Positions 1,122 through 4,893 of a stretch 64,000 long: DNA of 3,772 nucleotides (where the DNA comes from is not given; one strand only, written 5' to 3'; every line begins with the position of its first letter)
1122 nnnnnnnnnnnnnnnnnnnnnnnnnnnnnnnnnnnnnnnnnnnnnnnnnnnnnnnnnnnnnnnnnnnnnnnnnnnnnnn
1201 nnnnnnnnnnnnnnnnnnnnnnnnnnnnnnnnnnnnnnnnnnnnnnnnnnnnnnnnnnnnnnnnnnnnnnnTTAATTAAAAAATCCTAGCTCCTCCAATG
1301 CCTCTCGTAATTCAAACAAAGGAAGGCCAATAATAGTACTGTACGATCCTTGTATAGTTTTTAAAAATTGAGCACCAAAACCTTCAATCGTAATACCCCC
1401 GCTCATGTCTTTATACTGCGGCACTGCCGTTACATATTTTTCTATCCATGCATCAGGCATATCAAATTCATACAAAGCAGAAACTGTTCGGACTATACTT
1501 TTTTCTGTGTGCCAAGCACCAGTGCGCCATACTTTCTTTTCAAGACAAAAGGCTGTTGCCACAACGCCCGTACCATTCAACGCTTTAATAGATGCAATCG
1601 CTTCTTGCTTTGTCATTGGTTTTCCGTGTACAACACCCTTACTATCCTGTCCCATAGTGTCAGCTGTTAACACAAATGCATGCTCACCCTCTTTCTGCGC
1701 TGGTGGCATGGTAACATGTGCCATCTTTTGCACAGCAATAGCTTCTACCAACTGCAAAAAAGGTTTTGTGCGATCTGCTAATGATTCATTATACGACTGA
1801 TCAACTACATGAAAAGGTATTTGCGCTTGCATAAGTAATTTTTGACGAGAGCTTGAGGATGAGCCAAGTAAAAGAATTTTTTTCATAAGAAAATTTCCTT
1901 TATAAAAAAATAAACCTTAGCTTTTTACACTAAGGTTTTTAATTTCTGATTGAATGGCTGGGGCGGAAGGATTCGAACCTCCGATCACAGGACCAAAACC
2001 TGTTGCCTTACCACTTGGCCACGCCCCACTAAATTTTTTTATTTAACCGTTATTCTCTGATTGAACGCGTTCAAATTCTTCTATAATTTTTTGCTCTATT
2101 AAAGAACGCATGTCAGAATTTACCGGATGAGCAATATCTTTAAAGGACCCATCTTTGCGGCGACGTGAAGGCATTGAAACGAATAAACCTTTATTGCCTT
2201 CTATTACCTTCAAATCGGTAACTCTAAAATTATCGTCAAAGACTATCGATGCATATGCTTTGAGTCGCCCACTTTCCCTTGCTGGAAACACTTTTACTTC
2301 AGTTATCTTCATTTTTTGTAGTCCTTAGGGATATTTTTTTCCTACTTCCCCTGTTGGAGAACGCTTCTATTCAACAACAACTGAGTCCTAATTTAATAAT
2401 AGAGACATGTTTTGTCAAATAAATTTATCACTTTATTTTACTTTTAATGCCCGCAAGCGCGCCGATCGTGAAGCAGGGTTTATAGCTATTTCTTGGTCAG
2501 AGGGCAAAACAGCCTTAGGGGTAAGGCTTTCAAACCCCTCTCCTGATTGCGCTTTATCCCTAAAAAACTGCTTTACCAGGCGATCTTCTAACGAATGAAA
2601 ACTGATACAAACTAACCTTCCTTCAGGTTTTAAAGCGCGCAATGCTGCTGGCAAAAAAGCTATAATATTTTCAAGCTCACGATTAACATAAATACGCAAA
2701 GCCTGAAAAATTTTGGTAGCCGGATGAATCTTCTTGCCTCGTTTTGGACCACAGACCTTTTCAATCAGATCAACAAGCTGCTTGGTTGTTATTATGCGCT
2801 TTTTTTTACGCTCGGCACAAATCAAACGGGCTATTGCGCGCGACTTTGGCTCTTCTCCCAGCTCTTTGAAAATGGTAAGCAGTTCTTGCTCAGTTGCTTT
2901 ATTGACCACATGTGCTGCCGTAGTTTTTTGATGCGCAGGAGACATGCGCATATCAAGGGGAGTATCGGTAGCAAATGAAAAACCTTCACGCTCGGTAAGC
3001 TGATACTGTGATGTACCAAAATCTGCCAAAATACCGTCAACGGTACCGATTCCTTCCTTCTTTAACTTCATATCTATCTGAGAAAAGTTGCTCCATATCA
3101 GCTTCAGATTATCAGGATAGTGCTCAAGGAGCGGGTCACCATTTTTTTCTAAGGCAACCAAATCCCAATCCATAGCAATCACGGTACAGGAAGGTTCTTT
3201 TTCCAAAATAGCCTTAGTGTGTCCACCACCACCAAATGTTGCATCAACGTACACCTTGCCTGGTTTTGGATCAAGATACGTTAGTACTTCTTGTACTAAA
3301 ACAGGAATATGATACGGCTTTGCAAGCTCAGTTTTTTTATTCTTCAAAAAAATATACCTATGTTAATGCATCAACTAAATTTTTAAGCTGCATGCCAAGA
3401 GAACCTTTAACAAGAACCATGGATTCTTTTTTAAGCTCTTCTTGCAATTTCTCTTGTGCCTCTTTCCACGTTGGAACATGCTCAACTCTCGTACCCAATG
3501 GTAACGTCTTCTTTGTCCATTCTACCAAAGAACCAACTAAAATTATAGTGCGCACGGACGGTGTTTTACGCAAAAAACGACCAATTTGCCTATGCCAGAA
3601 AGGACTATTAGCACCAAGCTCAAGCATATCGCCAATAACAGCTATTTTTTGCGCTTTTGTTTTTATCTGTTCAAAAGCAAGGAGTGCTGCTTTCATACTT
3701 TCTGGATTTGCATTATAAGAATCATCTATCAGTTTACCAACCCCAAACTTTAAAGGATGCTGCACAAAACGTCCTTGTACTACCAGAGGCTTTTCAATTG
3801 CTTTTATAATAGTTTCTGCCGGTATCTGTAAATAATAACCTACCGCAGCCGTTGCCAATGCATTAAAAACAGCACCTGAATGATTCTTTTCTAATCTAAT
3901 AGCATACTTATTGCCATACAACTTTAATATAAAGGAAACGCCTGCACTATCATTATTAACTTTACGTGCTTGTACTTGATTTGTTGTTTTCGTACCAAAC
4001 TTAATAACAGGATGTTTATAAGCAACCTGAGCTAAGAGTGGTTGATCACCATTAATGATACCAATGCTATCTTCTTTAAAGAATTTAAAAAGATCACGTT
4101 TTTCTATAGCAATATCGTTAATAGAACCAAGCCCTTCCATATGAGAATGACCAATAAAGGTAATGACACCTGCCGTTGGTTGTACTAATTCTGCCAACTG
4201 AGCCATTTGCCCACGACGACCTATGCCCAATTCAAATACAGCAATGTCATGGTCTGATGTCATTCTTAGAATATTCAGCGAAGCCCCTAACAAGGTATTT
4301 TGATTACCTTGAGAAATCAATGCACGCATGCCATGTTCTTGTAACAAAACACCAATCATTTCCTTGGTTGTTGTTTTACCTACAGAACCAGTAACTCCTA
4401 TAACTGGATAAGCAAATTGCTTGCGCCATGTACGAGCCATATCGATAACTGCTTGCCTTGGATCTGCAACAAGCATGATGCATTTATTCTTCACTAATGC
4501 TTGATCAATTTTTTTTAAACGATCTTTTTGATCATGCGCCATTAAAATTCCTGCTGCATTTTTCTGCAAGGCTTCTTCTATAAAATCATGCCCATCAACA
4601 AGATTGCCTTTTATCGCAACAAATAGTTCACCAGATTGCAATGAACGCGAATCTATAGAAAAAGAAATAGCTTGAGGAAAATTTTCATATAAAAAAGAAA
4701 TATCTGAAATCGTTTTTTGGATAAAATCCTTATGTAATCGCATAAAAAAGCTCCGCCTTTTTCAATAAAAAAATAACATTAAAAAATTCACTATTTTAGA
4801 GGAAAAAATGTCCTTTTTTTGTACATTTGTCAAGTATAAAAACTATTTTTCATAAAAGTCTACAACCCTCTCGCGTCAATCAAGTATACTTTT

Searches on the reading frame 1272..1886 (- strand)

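Call 6: search_protein_families(library=pfam, proteins=[window:1272-1886:-], max_evalue=0.001)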
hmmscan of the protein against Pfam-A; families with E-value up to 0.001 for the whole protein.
window:1272-1886:- (204 aa): 1 family
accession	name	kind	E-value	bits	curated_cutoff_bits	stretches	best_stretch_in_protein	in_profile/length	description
PF02545.19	Maf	-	7.3e-33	114.2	27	1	5-199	2-186/187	Maf-like protein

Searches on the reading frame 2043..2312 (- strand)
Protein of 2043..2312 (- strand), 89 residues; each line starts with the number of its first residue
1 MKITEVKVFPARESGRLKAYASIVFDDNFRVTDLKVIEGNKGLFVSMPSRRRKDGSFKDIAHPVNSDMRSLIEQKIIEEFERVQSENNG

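Call 12: search_protein_families(library=pfam, proteins=[window:2043-2312:-], max_evalue=0.001)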
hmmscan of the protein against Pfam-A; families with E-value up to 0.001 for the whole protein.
window:2043-2312:- (89 aa): 1 family
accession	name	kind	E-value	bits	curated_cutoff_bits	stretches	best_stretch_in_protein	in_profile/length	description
PF04026.17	SpoVG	-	3.6e-33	114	29.6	1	1-81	1-81/82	SpoVG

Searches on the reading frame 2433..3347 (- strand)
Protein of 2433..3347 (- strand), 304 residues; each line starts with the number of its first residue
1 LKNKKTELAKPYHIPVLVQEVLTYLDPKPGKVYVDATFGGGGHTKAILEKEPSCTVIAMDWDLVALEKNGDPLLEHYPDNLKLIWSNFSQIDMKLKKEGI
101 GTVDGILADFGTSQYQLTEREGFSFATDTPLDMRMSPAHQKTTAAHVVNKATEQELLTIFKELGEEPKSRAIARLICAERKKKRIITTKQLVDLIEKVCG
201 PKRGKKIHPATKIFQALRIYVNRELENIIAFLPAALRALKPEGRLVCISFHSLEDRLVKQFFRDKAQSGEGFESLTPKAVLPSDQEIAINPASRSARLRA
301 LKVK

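Call 6: search_protein_families(library=pfam, proteins=[window:2433-3347:-], max_evalue=0.001)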
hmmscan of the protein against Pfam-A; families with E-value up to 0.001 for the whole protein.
window:2433-3347:- (304 aa): 1 family
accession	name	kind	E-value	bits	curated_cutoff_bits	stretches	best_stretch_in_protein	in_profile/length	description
PF01795.25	Methyltransf_5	-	3.6e-96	322.7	27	1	12-302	3-307/309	MraW methylase family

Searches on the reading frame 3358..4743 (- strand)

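Call 6: search_protein_families(library=pfam, proteins=[window:3358-4743:-], max_evalue=0.001)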
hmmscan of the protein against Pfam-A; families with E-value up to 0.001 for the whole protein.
window:3358-4743:- (461 aa): 3 families
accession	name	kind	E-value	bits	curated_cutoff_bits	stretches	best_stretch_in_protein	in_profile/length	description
PF08245.18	Mur_ligase_M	-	4.8e-34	118.5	24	1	117-301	1-199/200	Mur ligase middle domain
PF02875.26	Mur_ligase_C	-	3.1e-18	67.2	28.4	1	337-448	13-126/127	Mur ligase, glutamate ligase domain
PF01225.30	Mur_ligase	-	2.2e-08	34.8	21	1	29-73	6-54/95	Mur ligase family, catalytic domain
